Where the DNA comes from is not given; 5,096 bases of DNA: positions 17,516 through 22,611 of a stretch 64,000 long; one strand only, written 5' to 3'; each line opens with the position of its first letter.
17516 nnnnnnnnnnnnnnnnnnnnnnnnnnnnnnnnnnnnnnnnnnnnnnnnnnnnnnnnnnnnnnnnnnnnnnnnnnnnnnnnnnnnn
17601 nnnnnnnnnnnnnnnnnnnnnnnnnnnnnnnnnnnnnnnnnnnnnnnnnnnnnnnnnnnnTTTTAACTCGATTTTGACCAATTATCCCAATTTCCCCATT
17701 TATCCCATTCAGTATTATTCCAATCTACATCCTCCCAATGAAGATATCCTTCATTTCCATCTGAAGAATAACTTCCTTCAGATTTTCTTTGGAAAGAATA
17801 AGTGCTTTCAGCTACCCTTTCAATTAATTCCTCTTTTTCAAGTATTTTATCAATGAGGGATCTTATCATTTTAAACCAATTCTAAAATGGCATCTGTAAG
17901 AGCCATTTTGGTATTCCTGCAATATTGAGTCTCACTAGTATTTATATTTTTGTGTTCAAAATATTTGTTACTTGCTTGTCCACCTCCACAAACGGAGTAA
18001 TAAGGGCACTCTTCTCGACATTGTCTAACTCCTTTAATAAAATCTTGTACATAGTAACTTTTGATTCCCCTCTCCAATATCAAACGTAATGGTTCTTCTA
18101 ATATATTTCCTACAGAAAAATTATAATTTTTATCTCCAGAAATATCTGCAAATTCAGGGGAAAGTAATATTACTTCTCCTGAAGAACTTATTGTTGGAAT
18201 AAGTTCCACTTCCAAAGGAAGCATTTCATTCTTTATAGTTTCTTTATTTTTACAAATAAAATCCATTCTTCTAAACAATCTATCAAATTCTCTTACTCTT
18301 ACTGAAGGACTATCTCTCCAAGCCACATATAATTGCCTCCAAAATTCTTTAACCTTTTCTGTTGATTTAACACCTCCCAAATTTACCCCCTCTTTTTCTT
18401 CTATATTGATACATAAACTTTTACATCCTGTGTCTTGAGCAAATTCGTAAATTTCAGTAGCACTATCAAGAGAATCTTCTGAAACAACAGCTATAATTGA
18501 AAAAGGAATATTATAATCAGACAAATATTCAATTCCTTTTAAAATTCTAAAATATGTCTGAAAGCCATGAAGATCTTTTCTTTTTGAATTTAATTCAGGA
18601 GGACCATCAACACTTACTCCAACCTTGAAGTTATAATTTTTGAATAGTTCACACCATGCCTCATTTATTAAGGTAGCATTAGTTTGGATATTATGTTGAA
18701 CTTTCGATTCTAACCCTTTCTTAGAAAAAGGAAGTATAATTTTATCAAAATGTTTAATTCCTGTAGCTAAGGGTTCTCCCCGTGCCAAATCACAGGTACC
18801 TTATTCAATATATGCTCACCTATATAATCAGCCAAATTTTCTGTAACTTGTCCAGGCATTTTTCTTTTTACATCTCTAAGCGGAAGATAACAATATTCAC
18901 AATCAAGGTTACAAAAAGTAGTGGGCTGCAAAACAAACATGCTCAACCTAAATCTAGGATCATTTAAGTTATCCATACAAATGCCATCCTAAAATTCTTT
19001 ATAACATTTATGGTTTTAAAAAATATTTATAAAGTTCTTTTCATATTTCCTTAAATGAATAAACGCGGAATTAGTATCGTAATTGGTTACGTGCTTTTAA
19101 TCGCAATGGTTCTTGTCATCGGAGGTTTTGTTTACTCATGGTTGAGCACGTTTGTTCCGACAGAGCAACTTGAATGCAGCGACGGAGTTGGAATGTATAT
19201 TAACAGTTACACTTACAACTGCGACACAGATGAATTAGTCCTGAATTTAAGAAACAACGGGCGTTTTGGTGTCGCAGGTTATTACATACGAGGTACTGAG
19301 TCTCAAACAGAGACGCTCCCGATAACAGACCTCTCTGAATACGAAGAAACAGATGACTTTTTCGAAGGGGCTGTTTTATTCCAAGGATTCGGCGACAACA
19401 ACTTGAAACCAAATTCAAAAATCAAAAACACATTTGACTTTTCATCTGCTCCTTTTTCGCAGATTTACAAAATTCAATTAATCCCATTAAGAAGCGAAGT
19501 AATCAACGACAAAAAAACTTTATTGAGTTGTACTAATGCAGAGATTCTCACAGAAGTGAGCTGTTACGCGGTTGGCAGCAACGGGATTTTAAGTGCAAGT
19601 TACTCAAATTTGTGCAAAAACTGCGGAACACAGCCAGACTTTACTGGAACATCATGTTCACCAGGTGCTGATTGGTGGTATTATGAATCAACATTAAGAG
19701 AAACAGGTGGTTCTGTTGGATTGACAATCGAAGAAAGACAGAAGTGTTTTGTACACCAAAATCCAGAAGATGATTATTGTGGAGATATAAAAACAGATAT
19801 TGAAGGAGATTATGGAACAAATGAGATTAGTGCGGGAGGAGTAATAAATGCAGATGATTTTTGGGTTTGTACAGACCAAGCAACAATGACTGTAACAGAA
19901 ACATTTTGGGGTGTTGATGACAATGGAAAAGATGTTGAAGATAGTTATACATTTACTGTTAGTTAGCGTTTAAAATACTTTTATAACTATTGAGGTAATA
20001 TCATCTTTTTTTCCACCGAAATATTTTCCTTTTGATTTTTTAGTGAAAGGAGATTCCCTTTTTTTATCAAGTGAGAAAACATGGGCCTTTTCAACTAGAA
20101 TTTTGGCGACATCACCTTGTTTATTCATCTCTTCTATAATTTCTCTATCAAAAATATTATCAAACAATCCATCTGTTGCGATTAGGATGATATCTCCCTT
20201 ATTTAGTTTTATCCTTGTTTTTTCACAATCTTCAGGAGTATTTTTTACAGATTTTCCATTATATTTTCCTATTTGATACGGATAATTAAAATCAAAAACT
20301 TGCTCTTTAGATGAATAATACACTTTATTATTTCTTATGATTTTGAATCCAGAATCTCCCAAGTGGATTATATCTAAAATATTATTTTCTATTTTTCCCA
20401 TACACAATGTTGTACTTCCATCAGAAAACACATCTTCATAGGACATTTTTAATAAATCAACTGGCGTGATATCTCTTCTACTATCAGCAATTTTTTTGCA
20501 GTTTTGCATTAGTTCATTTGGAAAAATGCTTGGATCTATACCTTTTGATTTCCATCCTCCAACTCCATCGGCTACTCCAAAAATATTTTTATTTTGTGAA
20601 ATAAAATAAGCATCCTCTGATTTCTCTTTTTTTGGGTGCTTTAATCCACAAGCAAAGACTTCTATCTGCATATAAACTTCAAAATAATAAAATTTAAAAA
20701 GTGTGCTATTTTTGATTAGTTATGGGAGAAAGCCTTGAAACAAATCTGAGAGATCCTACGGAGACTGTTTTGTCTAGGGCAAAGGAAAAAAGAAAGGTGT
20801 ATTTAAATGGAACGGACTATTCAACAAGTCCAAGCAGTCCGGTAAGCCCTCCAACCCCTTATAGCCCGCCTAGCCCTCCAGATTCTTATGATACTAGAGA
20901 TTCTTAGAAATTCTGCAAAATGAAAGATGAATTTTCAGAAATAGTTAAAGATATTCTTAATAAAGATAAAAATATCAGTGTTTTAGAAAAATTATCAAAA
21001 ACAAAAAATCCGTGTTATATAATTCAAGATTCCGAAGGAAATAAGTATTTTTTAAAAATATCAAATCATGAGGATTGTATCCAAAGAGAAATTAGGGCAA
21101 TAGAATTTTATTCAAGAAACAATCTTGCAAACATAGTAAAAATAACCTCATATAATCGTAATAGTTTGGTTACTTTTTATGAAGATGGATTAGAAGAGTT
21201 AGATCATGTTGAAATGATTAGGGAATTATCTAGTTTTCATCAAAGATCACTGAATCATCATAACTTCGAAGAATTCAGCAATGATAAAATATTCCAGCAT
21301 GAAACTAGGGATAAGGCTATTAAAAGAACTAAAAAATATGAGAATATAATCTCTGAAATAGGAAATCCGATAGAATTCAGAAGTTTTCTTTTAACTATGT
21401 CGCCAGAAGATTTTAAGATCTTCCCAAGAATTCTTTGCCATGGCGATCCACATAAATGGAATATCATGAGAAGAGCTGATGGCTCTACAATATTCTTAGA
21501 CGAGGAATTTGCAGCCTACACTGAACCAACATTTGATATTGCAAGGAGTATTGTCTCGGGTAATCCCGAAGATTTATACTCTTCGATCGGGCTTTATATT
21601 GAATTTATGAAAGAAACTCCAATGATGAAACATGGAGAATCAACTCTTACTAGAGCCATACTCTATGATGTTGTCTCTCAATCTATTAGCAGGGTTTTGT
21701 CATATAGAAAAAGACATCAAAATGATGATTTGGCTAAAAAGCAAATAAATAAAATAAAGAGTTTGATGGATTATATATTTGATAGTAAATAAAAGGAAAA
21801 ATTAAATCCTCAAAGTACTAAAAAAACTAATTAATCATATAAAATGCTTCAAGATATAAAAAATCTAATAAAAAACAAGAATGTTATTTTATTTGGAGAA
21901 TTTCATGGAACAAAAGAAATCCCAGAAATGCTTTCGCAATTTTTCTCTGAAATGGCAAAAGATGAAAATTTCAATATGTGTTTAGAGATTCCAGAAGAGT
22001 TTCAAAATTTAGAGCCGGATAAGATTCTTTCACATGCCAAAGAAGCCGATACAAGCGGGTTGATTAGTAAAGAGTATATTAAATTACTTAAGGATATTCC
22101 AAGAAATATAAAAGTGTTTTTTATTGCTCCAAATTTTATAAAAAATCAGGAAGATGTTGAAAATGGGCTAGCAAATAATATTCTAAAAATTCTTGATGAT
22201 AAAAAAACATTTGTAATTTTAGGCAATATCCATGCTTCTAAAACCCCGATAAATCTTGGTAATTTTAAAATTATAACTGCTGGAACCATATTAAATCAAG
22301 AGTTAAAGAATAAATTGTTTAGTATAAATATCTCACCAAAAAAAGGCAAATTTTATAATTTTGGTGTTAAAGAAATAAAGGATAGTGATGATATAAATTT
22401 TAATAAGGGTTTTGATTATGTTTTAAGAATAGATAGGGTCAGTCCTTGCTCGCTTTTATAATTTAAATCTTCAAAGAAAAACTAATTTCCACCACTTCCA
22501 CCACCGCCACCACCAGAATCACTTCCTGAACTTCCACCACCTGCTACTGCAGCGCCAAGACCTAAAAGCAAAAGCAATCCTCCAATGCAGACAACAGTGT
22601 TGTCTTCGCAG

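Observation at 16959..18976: Candidate archaeal cyclophane-type RiPP operon: rSAM/SPASM enzyme, Trp-rich precursor ending NWSKSS, TraB-like peptidase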

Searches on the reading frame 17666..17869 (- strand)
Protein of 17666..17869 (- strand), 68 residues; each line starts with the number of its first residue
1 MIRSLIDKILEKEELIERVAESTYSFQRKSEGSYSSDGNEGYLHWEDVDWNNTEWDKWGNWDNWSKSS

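Call 4: search_protein_families(library=pfam, proteins=[window:17666-17869:-], max_evalue=1)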
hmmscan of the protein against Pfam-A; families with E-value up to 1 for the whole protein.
seq(68 aa): 0 families

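Call 5: search_protein_families(library=ncbifam, proteins=[window:17666-17869:-], max_evalue=1)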
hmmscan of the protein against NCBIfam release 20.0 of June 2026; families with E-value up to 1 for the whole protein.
seq(68 aa): 0 families

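Call 7: find_homologous_proteins(query=window:17666-17869:-, max_evalue=10)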
Query seq(68 aa) (68 aa): 1 proteins with E <= 10 among 1 candidates.
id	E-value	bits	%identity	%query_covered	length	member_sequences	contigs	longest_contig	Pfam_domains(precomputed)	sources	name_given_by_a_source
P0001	4.5e-38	146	100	100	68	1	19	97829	-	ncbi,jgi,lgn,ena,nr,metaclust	ncbi:hypothetical protein J4407_00535 [Candidatus Pacearchaeota archaeon]|nr:hypothetical protein [C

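Call 23: search_protein_families(library=ncbifam, proteins=[window:17666-17869:-], max_evalue=10)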
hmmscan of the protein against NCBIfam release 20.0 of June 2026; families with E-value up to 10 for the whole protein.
seq(68 aa): 0 families

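Call 24: find_encoding_contigs(protein=P0001, flank=3000, max_places=10)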
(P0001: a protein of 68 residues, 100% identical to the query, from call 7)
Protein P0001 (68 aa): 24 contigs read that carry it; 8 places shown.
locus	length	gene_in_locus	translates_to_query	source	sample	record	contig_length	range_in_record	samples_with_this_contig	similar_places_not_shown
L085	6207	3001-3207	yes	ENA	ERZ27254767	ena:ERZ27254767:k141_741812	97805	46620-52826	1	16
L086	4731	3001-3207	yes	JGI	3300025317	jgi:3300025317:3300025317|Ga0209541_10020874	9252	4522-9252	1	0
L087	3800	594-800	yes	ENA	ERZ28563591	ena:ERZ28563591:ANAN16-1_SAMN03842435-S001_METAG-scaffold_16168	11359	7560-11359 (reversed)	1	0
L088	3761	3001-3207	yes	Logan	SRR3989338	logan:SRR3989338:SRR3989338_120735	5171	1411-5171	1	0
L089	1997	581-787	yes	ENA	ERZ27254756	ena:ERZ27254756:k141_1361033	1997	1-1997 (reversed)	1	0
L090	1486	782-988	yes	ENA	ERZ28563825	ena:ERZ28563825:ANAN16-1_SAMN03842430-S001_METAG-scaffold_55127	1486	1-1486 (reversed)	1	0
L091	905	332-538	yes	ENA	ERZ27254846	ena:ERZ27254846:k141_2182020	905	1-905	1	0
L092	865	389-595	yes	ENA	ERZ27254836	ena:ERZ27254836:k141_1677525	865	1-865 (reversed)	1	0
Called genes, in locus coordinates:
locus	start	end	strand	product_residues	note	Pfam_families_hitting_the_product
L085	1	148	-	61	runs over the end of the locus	-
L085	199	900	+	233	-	-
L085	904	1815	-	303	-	-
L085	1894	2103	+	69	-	-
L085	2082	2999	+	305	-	PF04055:Radical_SAM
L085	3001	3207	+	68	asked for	-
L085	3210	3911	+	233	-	-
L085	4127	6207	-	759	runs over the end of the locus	PF01326:PPDK_N, PF00391:PEP-utilizers, PF02896:PEP-utilizers_C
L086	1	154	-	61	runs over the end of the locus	-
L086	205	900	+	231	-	-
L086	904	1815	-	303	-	-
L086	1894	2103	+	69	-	-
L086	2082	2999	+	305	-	PF04055:Radical_SAM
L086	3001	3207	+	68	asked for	-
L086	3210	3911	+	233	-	-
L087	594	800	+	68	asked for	-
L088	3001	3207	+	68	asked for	-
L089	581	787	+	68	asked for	-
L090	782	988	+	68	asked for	-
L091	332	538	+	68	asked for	-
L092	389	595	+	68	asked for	-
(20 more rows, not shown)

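Call 32: list_cluster_members(proteins=[P0001, P0002, window:16962-17660:-, window:18770-18976:-, window:21844-22458:+, P0003, P0004])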
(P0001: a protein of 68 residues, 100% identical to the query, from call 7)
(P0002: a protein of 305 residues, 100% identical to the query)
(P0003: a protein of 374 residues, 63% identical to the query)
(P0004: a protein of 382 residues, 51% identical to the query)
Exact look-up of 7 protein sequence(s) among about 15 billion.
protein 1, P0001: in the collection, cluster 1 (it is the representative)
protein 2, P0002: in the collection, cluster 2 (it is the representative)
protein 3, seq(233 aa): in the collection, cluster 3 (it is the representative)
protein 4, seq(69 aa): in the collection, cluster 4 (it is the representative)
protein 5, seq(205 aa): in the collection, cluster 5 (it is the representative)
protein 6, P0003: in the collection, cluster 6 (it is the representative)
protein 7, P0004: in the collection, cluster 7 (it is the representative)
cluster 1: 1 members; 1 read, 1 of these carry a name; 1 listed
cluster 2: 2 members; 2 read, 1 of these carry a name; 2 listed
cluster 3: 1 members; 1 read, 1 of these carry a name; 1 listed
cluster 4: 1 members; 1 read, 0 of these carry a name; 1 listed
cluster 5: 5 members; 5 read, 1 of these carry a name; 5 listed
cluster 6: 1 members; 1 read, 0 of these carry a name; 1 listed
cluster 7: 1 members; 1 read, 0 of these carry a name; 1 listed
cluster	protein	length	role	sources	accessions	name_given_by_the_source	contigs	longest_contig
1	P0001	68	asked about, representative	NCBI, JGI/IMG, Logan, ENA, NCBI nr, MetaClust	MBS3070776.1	hypothetical protein J4407_00535 [Candidatus Pacearchaeota archaeon] | hypothetical protein [Candidatus Pacearchaeota archaeon] | \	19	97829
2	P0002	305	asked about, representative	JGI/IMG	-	-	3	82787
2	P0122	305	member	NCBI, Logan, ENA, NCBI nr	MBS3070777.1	radical SAM/SPASM domain-containing protein [Candidatus Pacearchaeota archaeon]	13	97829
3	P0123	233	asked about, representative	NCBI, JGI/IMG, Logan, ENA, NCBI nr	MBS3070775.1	hypothetical protein J4407_00530 [Candidatus Pacearchaeota archaeon] | hypothetical protein [Candidatus Pacearchaeota archaeon]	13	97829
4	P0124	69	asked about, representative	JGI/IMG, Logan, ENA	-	-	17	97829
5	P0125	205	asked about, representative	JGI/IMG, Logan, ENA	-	-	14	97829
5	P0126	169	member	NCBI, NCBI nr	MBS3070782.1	hypothetical protein J4407_00565 [Candidatus Pacearchaeota archaeon] | hypothetical protein [Candidatus Pacearchaeota archaeon]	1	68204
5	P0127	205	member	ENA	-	-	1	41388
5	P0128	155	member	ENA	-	-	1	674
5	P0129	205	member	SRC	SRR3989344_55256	-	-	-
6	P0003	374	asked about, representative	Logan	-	-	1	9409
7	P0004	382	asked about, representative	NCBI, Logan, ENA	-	-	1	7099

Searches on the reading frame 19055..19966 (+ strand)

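Call 74: search_protein_families(library=pfam, proteins=[window:19055-19966:+], max_evalue=0.01)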
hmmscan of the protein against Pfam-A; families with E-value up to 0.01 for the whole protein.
window:19055-19966:+ (303 aa): 1 family
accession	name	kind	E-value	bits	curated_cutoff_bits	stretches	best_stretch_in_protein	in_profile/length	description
PF23928.1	DUF7266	-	0.0056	16.8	27.6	1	1-44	1-45/145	Family of unknown function (DUF7266)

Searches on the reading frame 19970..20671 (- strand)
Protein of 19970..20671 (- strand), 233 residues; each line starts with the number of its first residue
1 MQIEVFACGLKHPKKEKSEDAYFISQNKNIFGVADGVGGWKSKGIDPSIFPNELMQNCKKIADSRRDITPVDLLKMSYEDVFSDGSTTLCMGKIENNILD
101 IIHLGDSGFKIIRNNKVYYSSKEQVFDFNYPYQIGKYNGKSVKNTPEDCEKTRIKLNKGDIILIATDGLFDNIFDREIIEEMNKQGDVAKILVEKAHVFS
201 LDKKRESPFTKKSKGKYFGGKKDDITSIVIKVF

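Call 74: search_protein_families(library=pfam, proteins=[window:19970-20671:-], max_evalue=0.01)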
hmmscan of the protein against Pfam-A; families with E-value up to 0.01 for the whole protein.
window:19970-20671:- (233 aa): 3 families
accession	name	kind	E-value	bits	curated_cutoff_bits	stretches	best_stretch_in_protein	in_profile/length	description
PF13672.11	PP2C_2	-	1.9e-05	24.8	24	1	75-177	84-182/209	Protein phosphatase 2C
PF07228.17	SpoIIE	-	0.00022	21.7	25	1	147-232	111-191/192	Stage II sporulation protein E (SpoIIE)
PF00481.26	PP2C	-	0.0029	17.7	20.3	0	135-184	175-227/255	Protein phosphatase 2C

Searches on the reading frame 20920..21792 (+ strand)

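Call 74: search_protein_families(library=pfam, proteins=[window:20920-21792:+], max_evalue=0.01)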
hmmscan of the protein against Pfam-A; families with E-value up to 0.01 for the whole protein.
window:20920-21792:+ (290 aa): 2 families
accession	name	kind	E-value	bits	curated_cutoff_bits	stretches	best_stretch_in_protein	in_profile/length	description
PF01636.29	APH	-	1.4e-07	31.9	23.2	1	97-211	98-210/239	Phosphotransferase enzyme family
PF02958.26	EcKL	-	0.00019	21.3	22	1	128-214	176-264/294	Ecdysteroid kinase-like family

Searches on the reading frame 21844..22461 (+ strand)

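Call 74: search_protein_families(library=pfam, proteins=[window:21844-22461:+], max_evalue=0.01)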
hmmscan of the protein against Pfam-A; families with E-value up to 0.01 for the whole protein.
window:21844-22461:+ (205 aa): 1 family
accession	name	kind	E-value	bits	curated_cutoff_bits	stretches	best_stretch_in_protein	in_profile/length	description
PF04187.18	Cofac_haem_bdg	-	0.00052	20.5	27.7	0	9-52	5-50/213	Haem-binding uptake, Tiki superfamily, ChaN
